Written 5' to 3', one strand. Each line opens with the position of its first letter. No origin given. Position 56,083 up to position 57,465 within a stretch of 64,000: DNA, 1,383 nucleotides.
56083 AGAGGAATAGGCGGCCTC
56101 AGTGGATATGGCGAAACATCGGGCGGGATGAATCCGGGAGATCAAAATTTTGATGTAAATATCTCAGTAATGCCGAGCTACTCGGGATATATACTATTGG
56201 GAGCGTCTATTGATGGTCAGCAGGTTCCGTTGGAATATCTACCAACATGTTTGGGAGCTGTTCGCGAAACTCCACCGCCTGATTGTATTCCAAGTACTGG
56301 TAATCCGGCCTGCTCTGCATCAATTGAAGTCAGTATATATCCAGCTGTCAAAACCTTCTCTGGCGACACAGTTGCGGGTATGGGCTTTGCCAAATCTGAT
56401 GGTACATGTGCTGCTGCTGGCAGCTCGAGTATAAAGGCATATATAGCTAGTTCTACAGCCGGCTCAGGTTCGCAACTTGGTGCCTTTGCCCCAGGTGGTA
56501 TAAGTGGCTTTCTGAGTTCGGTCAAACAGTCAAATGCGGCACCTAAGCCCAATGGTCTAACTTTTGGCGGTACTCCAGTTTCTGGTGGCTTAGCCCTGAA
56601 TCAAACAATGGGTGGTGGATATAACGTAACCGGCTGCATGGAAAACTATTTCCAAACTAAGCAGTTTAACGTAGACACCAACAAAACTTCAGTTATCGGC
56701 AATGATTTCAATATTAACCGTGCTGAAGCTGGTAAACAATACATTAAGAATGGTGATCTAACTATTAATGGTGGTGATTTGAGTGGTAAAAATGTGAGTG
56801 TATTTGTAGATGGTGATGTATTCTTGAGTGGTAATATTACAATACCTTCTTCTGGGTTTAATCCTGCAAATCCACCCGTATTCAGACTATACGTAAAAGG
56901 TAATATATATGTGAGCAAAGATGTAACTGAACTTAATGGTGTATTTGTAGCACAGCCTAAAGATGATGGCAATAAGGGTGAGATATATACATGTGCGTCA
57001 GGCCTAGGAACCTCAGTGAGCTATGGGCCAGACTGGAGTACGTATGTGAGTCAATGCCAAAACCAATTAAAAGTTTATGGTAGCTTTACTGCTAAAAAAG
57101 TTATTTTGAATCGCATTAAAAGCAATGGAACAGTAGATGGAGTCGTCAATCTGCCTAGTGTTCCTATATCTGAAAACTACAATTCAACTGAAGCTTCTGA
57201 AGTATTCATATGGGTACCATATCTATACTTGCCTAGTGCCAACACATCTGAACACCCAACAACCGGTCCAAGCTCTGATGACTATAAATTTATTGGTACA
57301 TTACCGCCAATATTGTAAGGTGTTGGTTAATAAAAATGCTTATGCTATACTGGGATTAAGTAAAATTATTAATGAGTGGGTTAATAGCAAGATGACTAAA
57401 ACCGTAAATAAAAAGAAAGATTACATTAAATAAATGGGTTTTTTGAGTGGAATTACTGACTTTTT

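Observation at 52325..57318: Uncharacterised three-gene secreted/surface module directly upstream of the type IV pilus genes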

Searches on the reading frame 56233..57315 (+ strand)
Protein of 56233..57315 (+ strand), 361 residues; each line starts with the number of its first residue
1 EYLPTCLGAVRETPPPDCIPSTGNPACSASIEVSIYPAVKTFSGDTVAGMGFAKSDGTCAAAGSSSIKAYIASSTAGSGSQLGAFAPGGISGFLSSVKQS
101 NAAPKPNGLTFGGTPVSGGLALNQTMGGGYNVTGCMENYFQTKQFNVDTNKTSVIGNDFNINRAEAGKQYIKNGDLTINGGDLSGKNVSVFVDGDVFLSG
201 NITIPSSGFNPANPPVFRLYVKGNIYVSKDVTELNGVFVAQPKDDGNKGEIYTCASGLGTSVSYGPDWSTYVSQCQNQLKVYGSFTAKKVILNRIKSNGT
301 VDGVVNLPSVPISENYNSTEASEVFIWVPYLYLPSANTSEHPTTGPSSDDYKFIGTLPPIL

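Call 39: find_homologous_proteins(query=A1, max_evalue=0.00001)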
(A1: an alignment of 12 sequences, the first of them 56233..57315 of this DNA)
Query A1 (12 sequences) (361 aa, profile of the alignment): 34 proteins with E <= 0.00001 among 8000 candidates.
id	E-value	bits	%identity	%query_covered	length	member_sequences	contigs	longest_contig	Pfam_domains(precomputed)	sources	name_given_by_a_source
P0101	1.2e-118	415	30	95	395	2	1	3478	-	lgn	-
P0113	7.7e-118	412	34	90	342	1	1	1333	-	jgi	jgi:hypothetical protein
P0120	1.2e-114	401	31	95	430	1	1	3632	-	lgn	-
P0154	2.4e-98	348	35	91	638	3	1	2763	-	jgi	jgi:hypothetical protein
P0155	1.5e-97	345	30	94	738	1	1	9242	-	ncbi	-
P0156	8.8e-91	323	29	95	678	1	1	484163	-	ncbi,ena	-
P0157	5.4e-90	320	30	92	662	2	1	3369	-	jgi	jgi:hypothetical protein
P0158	4.6e-89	317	32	92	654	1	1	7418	-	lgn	-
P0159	4.7e-88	314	33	97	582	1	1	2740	-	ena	-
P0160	6.2e-88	314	29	90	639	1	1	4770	-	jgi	jgi:hypothetical protein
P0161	6.6e-88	313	30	92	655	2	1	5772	-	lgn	-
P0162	1.8e-86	309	29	96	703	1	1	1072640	-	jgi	jgi:hypothetical protein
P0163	1.7e-85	306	32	97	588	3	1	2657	-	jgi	-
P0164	2.6e-85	305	32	94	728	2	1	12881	-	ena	-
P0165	1.1e-84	303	30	97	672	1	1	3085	-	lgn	-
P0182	1.6e-14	72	25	57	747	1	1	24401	-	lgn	-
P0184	4.1e-8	51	39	19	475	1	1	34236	-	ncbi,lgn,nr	ncbi:MAG: hypothetical protein Q7S44_02365 [bacterium]|nr:hypothetical protein [bacterium]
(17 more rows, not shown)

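Call 44: find_related_loci(query=A3, collection=genome_contigs, flank=10000)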
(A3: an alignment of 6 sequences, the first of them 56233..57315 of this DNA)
Query A3 (361 aa) in genome_contigs; peptide patterns used: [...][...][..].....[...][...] (x = any residue, [..] = any of these).
85 stretches matched a pattern; 52 encode a relative of the query (tblastn E <= 1e-3); 52 distinct loci.
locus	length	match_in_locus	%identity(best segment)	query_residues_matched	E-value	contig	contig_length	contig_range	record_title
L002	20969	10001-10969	62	37-361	7e-123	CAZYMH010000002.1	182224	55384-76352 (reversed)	MAG TPA_asm: uncultured Candidatus Saccharibacteria bacterium isolate SRP300315_co1_59 genome assembly, contig: NODE_25_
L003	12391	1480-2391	36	37-361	2e-43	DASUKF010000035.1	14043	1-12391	MAG TPA_asm: Candidatus Saccharimonadales bacterium isolate SMAG_U1507 k141_187726, whole genome shotgun sequence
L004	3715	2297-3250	33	37-361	2e-42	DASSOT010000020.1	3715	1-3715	MAG TPA_asm: Candidatus Saccharimonadales bacterium isolate SMAG_U1259 k141_1178838, whole genome shotgun sequence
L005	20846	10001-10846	37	58-361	1e-39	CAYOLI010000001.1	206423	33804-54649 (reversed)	MAG TPA_asm: uncultured Candidatus Saccharibacteria bacterium isolate SRP135725_co1_35 genome assembly, contig: NODE_12_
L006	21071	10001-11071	32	16-361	3e-39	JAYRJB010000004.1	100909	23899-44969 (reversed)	MAG: Candidatus Saccharimonadales bacterium isolate SZ_szas25bin.8 k141_350806, whole genome shotgun sequence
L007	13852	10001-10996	32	37-361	6e-39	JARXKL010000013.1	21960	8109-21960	MAG: Patescibacteria group bacterium isolate bin04 NODE_672_length_21960_cov_17.442136, whole genome shotgun sequence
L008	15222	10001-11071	31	20-361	6e-38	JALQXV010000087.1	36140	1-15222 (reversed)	MAG: Candidatus Saccharimonadia bacterium isolate HJD.2 HJD_193265, whole genome shotgun sequence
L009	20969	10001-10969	32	20-361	1e-36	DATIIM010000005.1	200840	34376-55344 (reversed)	MAG TPA_asm: Patescibacteria group bacterium isolate SMAG_U15665 k141_333279, whole genome shotgun sequence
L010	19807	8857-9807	32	21-361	1e-39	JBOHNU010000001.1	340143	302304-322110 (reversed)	MAG: Candidatus Saccharimonadales bacterium isolate SD8029_maxbin2.bin.13 NODE_1_length_340143_cov_2.844225, whole genom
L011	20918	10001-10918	34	24-361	8e-35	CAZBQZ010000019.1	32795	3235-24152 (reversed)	MAG TPA_asm: uncultured Candidatus Saccharibacteria bacterium isolate SRP200132_co1_38 genome assembly, contig: NODE_227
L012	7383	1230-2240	32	31-360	2e-34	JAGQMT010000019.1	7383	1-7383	MAG: Candidatus Saccharibacteria bacterium isolate HKST-UBA49 NODE_19_length_7383_cov_3.457980, whole genome shotgun seq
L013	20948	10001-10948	32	23-361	6e-33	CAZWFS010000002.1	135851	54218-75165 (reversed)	MAG TPA_asm: uncultured Candidatus Saccharibacteria bacterium isolate binchicken_co174_48 genome assembly, contig: NODE_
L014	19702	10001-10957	32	24-348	5e-32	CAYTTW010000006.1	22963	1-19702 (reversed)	MAG TPA_asm: uncultured Candidatus Saccharibacteria bacterium isolate SRP200132_co1_589 genome assembly, contig: NODE_38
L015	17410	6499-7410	31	31-361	1e-31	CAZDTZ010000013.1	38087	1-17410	MAG TPA_asm: uncultured Candidatus Saccharibacteria bacterium isolate SRP200132_co1_471 genome assembly, contig: NODE_18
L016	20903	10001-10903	31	37-361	2e-31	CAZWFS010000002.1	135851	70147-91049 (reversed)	MAG TPA_asm: uncultured Candidatus Saccharibacteria bacterium isolate binchicken_co174_48 genome assembly, contig: NODE_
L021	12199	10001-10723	33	73-361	7e-29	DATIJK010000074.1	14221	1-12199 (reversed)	MAG TPA_asm: Candidatus Saccharimonadales bacterium isolate SMAG_U15689 k141_438863, whole genome shotgun sequence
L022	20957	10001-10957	30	41-361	4e-29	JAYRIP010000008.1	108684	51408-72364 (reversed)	MAG: Candidatus Saccharimonadales bacterium isolate SZ_szas25bin.56 k141_1530166, whole genome shotgun sequence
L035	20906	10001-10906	31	37-361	5e-23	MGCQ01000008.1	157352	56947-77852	MAG: Candidatus Saccharibacteria bacterium RIFCSPHIGHO2_12_FULL_41_12 rifcsphigho2_12_scaffold_592, whole genome shotgun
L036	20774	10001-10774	32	28-294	3e-23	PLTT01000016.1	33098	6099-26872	MAG: Candidatus Saccharibacteria bacterium isolate bog_1338 73.20120700_S1D.140_contig_38860, whole genome shotgun seque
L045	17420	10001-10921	28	12-295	3e-16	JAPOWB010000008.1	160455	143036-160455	MAG: Candidatus Saccharibacteria bacterium isolate COS2_bin_14 NODE_49_length_160455_cov_23.3134, whole genome shotgun s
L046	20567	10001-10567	30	189-361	7e-16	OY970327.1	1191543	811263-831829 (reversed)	MAG: Candidatus Saccharimonadia bacterium isolate MFD01275.bin.c.7 genome assembly, chromosome: 1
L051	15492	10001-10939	27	27-361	9e-15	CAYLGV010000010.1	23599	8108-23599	MAG TPA_asm: uncultured Candidatus Saccharibacteria bacterium isolate SRP296810_co1_372 genome assembly, contig: NODE_20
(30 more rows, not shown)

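Call 47: predict_structure(alignment_id=A2)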
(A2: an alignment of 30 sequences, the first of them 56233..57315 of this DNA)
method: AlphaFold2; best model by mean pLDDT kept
length: 361 residues; sequences in the alignment: 30
mean_pLDDT: 69.5   pTM: 0.74
mean pLDDT of the five models: 69.5, 67.4, 65.5, 61.5, 57.9
residues with pLDDT >= 90: 106; 70-90: 102; 50-70: 42; < 50: 111
segments of 3 or more residues with pLDDT < 50: 1-33, 99-132, 299-313, 335-361
pLDDT, mean of each block of 10 residues (from residue 1): 29 41 46 62 79 76 72 63 74 60 38 36 34 67 64 90 93 97 93 97 91 88 96 96 91 94 71 89 92 73 39 62 83 53 42 35 32
secondary structure, 60 per line:
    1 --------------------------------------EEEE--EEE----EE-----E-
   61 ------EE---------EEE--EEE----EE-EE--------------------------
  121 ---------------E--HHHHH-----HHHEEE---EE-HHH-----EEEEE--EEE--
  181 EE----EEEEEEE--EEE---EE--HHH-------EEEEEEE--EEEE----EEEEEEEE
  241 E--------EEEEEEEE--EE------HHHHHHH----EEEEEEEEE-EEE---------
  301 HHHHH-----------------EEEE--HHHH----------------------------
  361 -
elements in order: E39-42 E45-47 E78-80 E83-85 H139-143 E152-154 E169-173 E176-178 E187-193 E196-198 E216-222 E225-228 E233-241 E250-257 H268-274 E279-287 E289-291 H301-305 E323-326 H329-332

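Call 52: fold_search(model_id=the predicted structure, library=pdb)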
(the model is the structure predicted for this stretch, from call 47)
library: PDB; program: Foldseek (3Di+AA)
matches with E <= 10: 69; with E <= 0.001: 0
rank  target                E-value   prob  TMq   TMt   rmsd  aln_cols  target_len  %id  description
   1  4nu2                  2.8e-02  0.66  0.22  0.32  10.7       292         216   11  Crystal structure of an ice-binding protein (FfIBP) from the Antarctic bacterium, Flavobacterium frigoris PS1 (released 2014-04-16)
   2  6qvi_B                4.0e-02  0.99  0.24  0.18   8.9       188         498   10  Crystal structure of competence-associated pilin ComZ from Thermus thermophilus (released 2019-05-29)
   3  6eio                  1.5e-01  0.63  0.25  0.37   9.3       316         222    8  Crystal structure of an ice binding protein from an Antarctic Biological Consortium (released 2018-03-28)
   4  5uyt_B                1.8e-01  0.77  0.28  0.24   9.6       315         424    8  Crystal structure of ice binding protein from an Antarctic bacterium Flavobacteriaceae (released 2017-10-25)
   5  7ehk                  2.4e-01  0.33  0.23  0.34  10.9       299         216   10  Crystal structure of C107S mutant of FfIBP (released 2022-03-02)
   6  7bwx_A                2.8e-01  0.23  0.20  0.33  11.5       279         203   11  Crystal structure of ice-binding protein from an Antarctic ascomycete, Antarctomyces psychrotrophicus. (released 2020-05-27)
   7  9dsn_C                4.2e-01  0.03  0.07  0.05  18.0       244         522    7  D306A Mutant of M.tuberculosis MenD (SEPHCHC Synthase) (released 2025-04-16)
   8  5ery_C                5.7e-01  0.03  0.07  0.06  19.2       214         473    9  Crystal Structure of APO MenD from M. tuberculosis - P212121 (released 2016-06-22)
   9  4nu3_B                6.0e-01  0.20  0.23  0.33  11.6       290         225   12  Crystal structure of mFfIBP, a capping head region swapped mutant of ice-binding protein (released 2014-04-16)
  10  6bg8_A                6.3e-01  0.21  0.26  0.35  10.2       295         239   10  Shewanella frigidimarina ice-binding protein_1 DUF3494 Domain (released 2018-03-07)
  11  4nu3_A                7.0e-01  0.15  0.22  0.31  11.6       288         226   11  Crystal structure of mFfIBP, a capping head region swapped mutant of ice-binding protein (released 2014-04-16)
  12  2dzp_A                7.0e-01  0.02  0.10  0.12  15.1       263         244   10  Structure of mutant tryptophan synthase alpha-subunit (D17N) from a hyperthermophile, Pyrococcus furiosus (released 2007-08-28)
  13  6o0n_D                7.7e-01  0.02  0.07  0.05  19.2       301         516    7  M.tb MenD with Inhibitor (released 2020-02-19)
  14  8x0z                  8.1e-01  0.14  0.22  0.32  10.7       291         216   12  Crystal structure of A101C/A120C mutant of FfIBP (released 2024-11-13)
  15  5ery_B                9.9e-01  0.02  0.08  0.06  19.2       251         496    8  Crystal Structure of APO MenD from M. tuberculosis - P212121 (released 2016-06-22)
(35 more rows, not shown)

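Call 63: search_solved_structures(query=A1, max_evalue=10, show_alignments=2)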
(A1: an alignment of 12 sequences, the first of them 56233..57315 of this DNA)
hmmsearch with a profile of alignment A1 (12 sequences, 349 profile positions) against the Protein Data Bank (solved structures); distinct sequences matched with E-value up to 10: 0.

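Call 64: search_protein_families(library=pfam, alignment_id=A2, max_evalue=0.01)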
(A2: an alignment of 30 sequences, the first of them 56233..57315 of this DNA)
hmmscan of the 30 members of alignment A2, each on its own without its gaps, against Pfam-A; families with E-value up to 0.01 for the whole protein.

A. member 1, window:56233-57315:+ (361 aa): 1 family
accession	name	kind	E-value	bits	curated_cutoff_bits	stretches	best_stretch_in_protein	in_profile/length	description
PF23981.1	DUF7305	-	1.3e-05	25.7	27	1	164-294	46-172/185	Domain of unknown function (DUF7305)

B. families by the number of members that match (of 30 scanned): 7 families
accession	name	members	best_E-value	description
PF23981.1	DUF7305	2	1.3e-05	Domain of unknown function (DUF7305)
PF07705.17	CARDB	2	0.00042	CARDB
PF16656.11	Pur_ac_phosph_N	1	0.00046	Purple acid Phosphatase, N-terminal domain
PF13698.11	DUF4156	1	0.0068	Domain of unknown function (DUF4156)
PF09572.16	RE_XamI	1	0.008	XamI restriction endonuclease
PF23886.1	DUF7239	1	0.0084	Family of unknown function (DUF7239)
PF21602.3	GldM_3rd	1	0.0092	GldM third domain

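Call 76: search_protein_families(library=pfam, proteins=[L005:7230-8120:+, L046:6356-7396:+, L051:7654-8688:+, L036:6681-7622:+, L022:11195-12199:+, L002:5905-7161:+], max_evalue=0.1)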
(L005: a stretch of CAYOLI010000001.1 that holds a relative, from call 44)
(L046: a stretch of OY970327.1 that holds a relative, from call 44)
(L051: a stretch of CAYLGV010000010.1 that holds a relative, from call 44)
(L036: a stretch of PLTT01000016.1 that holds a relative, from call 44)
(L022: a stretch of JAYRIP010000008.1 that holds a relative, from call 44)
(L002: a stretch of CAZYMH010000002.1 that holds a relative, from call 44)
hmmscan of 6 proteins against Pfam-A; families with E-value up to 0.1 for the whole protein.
L005:7230-8120:+ (297 aa): 3 families
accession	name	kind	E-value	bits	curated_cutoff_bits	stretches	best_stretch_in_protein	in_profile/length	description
PF13624.11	SurA_N_3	-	0.0031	17.8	27.2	1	7-100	9-115/162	SurA-like N-terminal domain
PF21550.3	MTIP_N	-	0.017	15.9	27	0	178-230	10-60/71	Myosin A tail domain interacting protein, N-terminal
PF14055.11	NVEALA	-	0.027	14.6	27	1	7-36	1-30/62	NVEALA protein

L046:6356-7396:+ (347 aa): 0 families

L051:7654-8688:+ (345 aa): 0 families

L036:6681-7622:+ (314 aa): 1 family
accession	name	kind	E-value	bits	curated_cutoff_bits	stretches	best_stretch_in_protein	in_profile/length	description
PF03773.19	ArsP_1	-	0.029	14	32.3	1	9-43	257-291/294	Predicted permease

L022:11195-12199:+ (335 aa): 0 families

L002:5905-7161:+ (419 aa): 0 families

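Call 84: search_protein_families(library=pfam, proteins=[L035:2620-4812:+, L035:6356-7216:+, L035:7296-8210:+, L035:11981-13162:+, L035:13181-14209:+, L035:14903-16597:+, L021:4957-6171:+, L021:6467-7060:+, L021:7057-8403:+, L021:8424-9026:+], max_evalue=0.001)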
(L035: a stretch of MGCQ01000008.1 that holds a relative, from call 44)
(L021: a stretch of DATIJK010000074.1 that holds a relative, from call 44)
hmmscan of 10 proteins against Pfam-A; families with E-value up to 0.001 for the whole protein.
L035:2620-4812:+ (730 aa): 3 families
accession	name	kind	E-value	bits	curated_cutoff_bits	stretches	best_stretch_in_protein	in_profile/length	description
PF02518.31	HATPase_c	-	2.9e-24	86.1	26.4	1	617-724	4-109/111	Histidine kinase-, DNA gyrase B-, and HSP90-like ATPase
PF00512.31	HisKA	-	5.4e-18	65.2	26.9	1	501-568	2-66/66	His Kinase A (phospho-acceptor) domain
PF16927.11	HisKA_7TM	-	9.4e-11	42.4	28.6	1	7-229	2-222/224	N-terminal 7TM region of histidine kinase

L035:6356-7216:+ (286 aa): 0 families

L035:7296-8210:+ (304 aa): 0 families

L035:11981-13162:+ (393 aa): 1 family
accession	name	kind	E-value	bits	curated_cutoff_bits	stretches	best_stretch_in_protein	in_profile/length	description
PF07690.21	MFS_1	-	7.4e-21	74.9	33.4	1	22-341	2-338/347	Major Facilitator Superfamily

L035:13181-14209:+ (342 aa): 2 families
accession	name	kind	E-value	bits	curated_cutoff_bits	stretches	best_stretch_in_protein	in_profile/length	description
PF10432.14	bact-PGI_C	-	1.9e-44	151.7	24.5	1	194-342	2-151/151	Bacterial phospho-glucose isomerase C-terminal SIS domain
PF01380.27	SIS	-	2e-07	31.3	25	1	42-157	5-124/131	SIS domain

L035:14903-16597:+ (564 aa): 4 families
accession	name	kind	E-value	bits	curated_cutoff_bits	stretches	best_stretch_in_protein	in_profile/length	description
PF00750.26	tRNA-synt_1d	-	2.6e-37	129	23.3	1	100-414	11-312/349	tRNA synthetases class I (R), catalytic domain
PF05746.21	DALR_1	-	4.7e-25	88.4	22.3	1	451-564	1-117/117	DALR anticodon binding domain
PF03485.21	Arg_tRNA_synt_N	-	7.6e-17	62.1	21.5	1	11-86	7-84/85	Arginyl tRNA synthetase N terminal domain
PF00133.28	tRNA-synt_1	-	3.5e-06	26.5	22.7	1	349-400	344-393/414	tRNA synthetases class I (I, L, M and V)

L021:4957-6171:+ (404 aa): 0 families

L021:6467-7060:+ (197 aa): 3 families
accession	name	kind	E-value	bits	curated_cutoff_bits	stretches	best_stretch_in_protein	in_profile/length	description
PF00515.34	TPR_1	-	4.6e-06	26.7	27.8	1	112-138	6-32/34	Tetratricopeptide repeat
PF07719.23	TPR_2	-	3e-05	24.3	27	1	110-140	4-34/34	Tetratricopeptide repeat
PF13424.12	TPR_12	-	0.00046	20.8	30.1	0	111-136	49-74/77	Tetratricopeptide repeat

L021:7057-8403:+ (448 aa): 0 families

L021:8424-9026:+ (200 aa): 2 families
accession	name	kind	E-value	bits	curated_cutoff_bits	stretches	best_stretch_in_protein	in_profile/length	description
PF07719.23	TPR_2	-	1.2e-05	25.5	27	1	105-136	1-32/34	Tetratricopeptide repeat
PF13181.12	TPR_8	-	0.00012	22.4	25.7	1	105-136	1-32/34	Tetratricopeptide repeat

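Call 86: find_encoding_contigs(protein=P0162, flank=8000, max_places=1)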
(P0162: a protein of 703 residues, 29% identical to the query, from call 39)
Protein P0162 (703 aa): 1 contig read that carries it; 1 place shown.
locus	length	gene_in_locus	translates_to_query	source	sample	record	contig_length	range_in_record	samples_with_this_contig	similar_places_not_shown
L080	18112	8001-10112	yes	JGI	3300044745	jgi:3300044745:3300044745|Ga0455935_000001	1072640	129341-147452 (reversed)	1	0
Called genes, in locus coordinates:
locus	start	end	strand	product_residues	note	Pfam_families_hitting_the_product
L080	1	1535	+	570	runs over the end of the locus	PF12229:PG_binding_4 (faint), PF00144:Beta-lactamase (weak), PF13354:Beta-lactamase2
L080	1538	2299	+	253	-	PF01479:S4, PF01728:FtsJ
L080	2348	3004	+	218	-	PF00156:Pribosyltran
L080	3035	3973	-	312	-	-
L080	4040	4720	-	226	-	PF00027:cNMP_binding, PF13545:HTH_Crp_2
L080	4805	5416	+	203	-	PF14470:bPH_3 (weak)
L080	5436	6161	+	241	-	-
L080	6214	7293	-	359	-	PF00350:Dynamin_N (faint), PF01926:MMR_HSR1, PF02421:FeoB_N, PF06071:YchF-GTPase_C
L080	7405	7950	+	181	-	-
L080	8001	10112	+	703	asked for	-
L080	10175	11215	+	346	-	PF11104:PilM_2, PF14450:FtsA, PF25216:Volactin (weak)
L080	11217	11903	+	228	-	-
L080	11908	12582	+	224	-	-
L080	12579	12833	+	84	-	-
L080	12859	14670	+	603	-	PF05157:MshEN, PF00437:T2SSE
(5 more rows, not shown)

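Call 87: find_encoding_contigs(protein=P0182, flank=8000, max_places=1)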
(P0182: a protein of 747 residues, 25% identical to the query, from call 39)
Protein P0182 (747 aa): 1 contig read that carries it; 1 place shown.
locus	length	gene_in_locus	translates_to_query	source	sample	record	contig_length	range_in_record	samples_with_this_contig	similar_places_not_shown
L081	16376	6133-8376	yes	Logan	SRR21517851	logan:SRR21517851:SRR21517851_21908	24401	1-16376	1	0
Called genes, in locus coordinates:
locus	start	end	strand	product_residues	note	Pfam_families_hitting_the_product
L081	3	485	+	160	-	?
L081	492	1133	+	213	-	-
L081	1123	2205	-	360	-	PF01926:MMR_HSR1, PF02421:FeoB_N, PF06071:YchF-GTPase_C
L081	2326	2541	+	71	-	-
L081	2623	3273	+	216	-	-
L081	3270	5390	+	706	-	-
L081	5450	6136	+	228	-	PF00515:TPR_1 (faint), PF07719:TPR_2 (faint)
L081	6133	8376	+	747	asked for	-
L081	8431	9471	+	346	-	PF11104:PilM_2, PF14450:FtsA (weak)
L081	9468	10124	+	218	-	-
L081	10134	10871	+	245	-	-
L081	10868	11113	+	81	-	-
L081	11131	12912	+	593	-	PF05157:MshEN, PF00437:T2SSE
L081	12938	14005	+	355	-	PF00437:T2SSE, PF13191:AAA_16 (weak), PF25199:nSTAND_NTPase5 (faint)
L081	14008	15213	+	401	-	PF28597:T2SSF_N, PF00482:T2SSF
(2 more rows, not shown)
